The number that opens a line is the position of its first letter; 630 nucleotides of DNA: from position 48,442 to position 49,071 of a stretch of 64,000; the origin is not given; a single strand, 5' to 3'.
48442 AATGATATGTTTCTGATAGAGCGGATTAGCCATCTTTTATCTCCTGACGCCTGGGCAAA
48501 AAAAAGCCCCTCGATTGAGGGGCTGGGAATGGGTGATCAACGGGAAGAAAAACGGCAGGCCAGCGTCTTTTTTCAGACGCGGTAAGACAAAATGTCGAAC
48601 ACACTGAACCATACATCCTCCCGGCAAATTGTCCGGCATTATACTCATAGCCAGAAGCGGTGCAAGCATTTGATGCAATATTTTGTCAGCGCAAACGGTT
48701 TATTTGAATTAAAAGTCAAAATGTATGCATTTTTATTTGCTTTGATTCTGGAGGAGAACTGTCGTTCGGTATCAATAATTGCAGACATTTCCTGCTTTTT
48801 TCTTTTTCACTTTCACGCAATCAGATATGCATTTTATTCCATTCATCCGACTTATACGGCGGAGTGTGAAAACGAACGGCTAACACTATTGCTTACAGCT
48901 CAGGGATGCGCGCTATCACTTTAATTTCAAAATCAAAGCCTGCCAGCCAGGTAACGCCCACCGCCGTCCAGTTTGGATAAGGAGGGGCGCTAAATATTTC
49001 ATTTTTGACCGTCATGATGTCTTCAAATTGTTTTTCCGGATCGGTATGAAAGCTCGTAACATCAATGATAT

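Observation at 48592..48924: AT-rich stretch between pyrL and yjgH containing a 110-aa ORF of doubtful reality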

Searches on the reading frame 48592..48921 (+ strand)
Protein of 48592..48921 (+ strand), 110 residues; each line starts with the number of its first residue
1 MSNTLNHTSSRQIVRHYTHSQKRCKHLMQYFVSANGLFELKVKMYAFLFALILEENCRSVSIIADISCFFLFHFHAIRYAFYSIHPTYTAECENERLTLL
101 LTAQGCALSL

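Call 12: list_cluster_members(proteins=[window:48592-48921:+])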
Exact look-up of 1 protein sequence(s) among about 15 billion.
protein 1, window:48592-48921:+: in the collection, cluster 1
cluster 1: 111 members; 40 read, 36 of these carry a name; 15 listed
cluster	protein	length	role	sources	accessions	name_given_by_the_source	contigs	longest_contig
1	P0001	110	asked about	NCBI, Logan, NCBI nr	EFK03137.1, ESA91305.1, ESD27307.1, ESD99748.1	hypothetical protein HMPREF1601_01516 [Escherichia coli 907779] | hypothetical protein HMPREF9548_02100 [Escherichia coli MS 182-1]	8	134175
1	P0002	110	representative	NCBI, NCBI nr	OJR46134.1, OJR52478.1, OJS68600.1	hypothetical protein BK382_13035 [Escherichia coli]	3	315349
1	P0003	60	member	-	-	hypothetical protein CDN93_01420 [Escherichia coli] | hypothetical protein B0915_25650 [Escherichia coli]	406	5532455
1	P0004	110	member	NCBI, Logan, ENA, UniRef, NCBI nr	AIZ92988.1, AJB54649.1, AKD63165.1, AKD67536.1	hypothetical protein AUQ02_01615 [Escherichia coli] | ORF_o110 n=1 Tax=Escherichia coli TaxID=562 RepID=Q79D60_ECOLX | ORF_o110 [Escherichia coli str. K-12 substr. MG1655]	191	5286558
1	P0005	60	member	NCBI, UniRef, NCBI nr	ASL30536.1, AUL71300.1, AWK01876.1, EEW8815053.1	hypothetical protein BB546_24665 [Escherichia coli] | Uncharacterized protein n=1 Tax=Escherichia coli TaxID=562 RepID=A0AAI8E369_ECOLX | hypothetical protein CEJ55_07660 [Escherichia coli]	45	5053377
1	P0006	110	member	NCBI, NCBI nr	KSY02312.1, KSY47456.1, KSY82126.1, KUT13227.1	hypothetical protein APU06_11755 [Escherichia coli] | hypothetical protein APT94_15605 [Escherichia coli]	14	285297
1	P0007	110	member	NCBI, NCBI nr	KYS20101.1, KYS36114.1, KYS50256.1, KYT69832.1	hypothetical protein AML54_15065 [Escherichia coli] | hypothetical protein AML21_25435 [Escherichia coli]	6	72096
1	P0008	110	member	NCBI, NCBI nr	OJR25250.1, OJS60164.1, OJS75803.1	hypothetical protein BK376_05055 [Escherichia coli]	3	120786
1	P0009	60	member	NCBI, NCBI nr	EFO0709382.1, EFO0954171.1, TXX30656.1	hypothetical protein DYZ24_15220 [Escherichia coli] | hypothetical protein [Escherichia coli]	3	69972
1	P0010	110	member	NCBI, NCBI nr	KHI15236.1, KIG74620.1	hypothetical protein PU37_19140 [Escherichia coli] | hypothetical protein PU36_12925 [Escherichia coli]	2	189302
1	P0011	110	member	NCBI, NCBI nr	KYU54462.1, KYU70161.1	hypothetical protein AML73_17125 [Escherichia coli] | hypothetical protein AML72_05020 [Escherichia coli]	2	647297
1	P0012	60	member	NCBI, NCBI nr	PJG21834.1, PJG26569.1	hypothetical protein CVH06_18965 [Escherichia coli]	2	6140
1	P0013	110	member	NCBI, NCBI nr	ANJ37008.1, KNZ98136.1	hypothetical protein A9K64_21630 [Escherichia coli]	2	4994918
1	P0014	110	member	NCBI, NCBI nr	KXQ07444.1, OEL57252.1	hypothetical protein BHF08_11980 [Escherichia coli] | hypothetical protein AUP98_16140 [Escherichia coli]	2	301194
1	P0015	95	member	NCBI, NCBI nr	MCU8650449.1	hypothetical protein OEZ66_36365, partial [Escherichia coli] | hypothetical protein [Escherichia coli]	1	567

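Call 28: find_homologous_proteins(query=window:48592-48921:+, max_evalue=0.001)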
Query window:48592-48921:+ (110 aa): 21 proteins with E <= 0.001 among 24 candidates.
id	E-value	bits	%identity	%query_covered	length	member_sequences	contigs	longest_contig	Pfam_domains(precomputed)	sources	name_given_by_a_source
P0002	1.3e-61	223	93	100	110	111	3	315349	-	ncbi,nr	ncbi:hypothetical protein BK382_13035 [Escherichia coli]|nr:hypothetical protein BK382_13035 [Escher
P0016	1.5e-57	210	88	100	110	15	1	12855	-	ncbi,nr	ncbi:hypothetical protein A8M40_21545 [Escherichia coli]|nr:hypothetical protein A8M40_21545 [Escher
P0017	6.2e-41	157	89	75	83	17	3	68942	-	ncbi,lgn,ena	-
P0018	8.1e-37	144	91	69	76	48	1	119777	-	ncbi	ncbi:TPA: hypothetical protein ACIAFL_001137, partial [Escherichia coli]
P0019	6.9e-34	134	58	95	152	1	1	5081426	-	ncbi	-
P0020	1.9e-33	133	86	67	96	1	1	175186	-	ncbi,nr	ncbi:TPA: hypothetical protein HJY57_002161 [Escherichia coli]|nr:hypothetical protein [Escherichia 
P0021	3.8e-28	116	93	55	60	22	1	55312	-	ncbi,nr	ncbi:hypothetical protein DUZ32_18025 [Escherichia coli]|nr:hypothetical protein [Escherichia coli]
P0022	3.3e-25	106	88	54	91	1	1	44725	-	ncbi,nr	ncbi:hypothetical protein FSJ48_011880 [Escherichia coli]|nr:hypothetical protein [Escherichia coli]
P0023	7.0e-25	105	87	55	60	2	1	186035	-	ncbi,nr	ncbi:hypothetical protein DSH45_01850 [Escherichia coli]|nr:hypothetical protein [Escherichia coli]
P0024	1.1e-24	105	81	57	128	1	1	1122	PF01042.27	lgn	-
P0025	4.4e-24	103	80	53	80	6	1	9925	-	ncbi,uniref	ncbi:hypothetical protein, partial [Escherichia coli]|uniref:hypothetical protein n=1 Tax=Escherichi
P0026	1.0e-23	101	87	55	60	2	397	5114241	-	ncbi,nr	ncbi:hypothetical protein DLV94_13340 [Shigella flexneri]|nr:hypothetical protein B1200_09440 [Esche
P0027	1.6e-22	98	84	52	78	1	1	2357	-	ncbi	ncbi:hypothetical protein QU878_23100, partial [Escherichia coli]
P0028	1.1e-18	85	88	45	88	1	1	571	PF00269.26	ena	-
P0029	6.9e-17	80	89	43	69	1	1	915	-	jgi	-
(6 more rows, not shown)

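Call 43: find_encoding_contigs(protein=P0003, flank=700, max_places=3)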
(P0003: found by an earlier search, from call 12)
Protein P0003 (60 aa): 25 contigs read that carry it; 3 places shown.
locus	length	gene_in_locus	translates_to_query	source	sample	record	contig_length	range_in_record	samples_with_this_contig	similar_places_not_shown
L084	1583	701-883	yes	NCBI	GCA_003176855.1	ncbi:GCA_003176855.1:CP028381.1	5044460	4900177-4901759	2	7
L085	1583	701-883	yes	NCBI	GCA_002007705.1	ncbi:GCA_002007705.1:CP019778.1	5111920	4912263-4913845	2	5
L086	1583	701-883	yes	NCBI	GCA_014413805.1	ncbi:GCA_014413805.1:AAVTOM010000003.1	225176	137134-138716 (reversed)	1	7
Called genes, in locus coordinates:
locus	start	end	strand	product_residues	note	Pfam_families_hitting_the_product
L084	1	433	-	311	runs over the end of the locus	PF02729:OTCace_N, PF00185:OTCace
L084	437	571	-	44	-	PF08052:PyrBI_leader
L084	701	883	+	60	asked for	-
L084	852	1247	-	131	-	PF01042:Ribonuc_L-PSP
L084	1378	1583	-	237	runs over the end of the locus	PF00106:adh_short, PF23441:SDR (faint), PF01370:Epimerase (weak), PF13561:adh_short_C2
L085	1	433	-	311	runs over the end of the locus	PF02729:OTCace_N, PF00185:OTCace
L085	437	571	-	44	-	PF08052:PyrBI_leader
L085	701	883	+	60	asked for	-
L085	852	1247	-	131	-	PF01042:Ribonuc_L-PSP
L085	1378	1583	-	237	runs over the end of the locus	PF00106:adh_short, PF23441:SDR (faint), PF01370:Epimerase (weak), PF13561:adh_short_C2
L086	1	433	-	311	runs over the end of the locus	PF02729:OTCace_N, PF00185:OTCace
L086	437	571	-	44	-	PF08052:PyrBI_leader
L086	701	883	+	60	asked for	-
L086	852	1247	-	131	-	PF01042:Ribonuc_L-PSP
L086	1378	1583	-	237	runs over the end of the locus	PF00106:adh_short, PF23441:SDR (faint), PF01370:Epimerase (weak), PF13561:adh_short_C2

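Call 44: find_encoding_contigs(protein=P0026, flank=700, max_places=3)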
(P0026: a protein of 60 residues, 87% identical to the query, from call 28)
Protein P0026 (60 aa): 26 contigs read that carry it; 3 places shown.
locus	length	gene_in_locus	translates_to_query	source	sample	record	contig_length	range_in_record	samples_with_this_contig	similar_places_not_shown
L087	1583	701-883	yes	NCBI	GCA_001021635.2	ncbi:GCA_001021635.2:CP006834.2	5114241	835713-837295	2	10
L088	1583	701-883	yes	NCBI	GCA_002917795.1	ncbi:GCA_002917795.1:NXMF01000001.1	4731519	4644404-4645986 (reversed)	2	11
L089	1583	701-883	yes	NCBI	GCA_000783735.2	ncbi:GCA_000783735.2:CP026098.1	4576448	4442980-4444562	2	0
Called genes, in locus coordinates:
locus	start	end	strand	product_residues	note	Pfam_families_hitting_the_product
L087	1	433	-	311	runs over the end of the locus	PF02729:OTCace_N, PF00185:OTCace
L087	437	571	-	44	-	PF08052:PyrBI_leader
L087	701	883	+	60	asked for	-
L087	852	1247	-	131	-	PF01042:Ribonuc_L-PSP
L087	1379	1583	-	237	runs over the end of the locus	PF00106:adh_short, PF23441:SDR (faint), PF01370:Epimerase (weak), PF13561:adh_short_C2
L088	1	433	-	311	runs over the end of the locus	PF02729:OTCace_N, PF00185:OTCace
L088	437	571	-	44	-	PF08052:PyrBI_leader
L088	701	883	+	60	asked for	-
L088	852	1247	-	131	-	PF01042:Ribonuc_L-PSP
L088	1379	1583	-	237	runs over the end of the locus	PF00106:adh_short, PF23441:SDR (faint), PF01370:Epimerase (weak), PF13561:adh_short_C2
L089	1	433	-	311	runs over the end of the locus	PF02729:OTCace_N, PF00185:OTCace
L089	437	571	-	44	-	PF08052:PyrBI_leader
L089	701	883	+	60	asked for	-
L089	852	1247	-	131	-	PF01042:Ribonuc_L-PSP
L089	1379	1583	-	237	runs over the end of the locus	PF00106:adh_short, PF23441:SDR (faint), PF01370:Epimerase (weak), PF13561:adh_short_C2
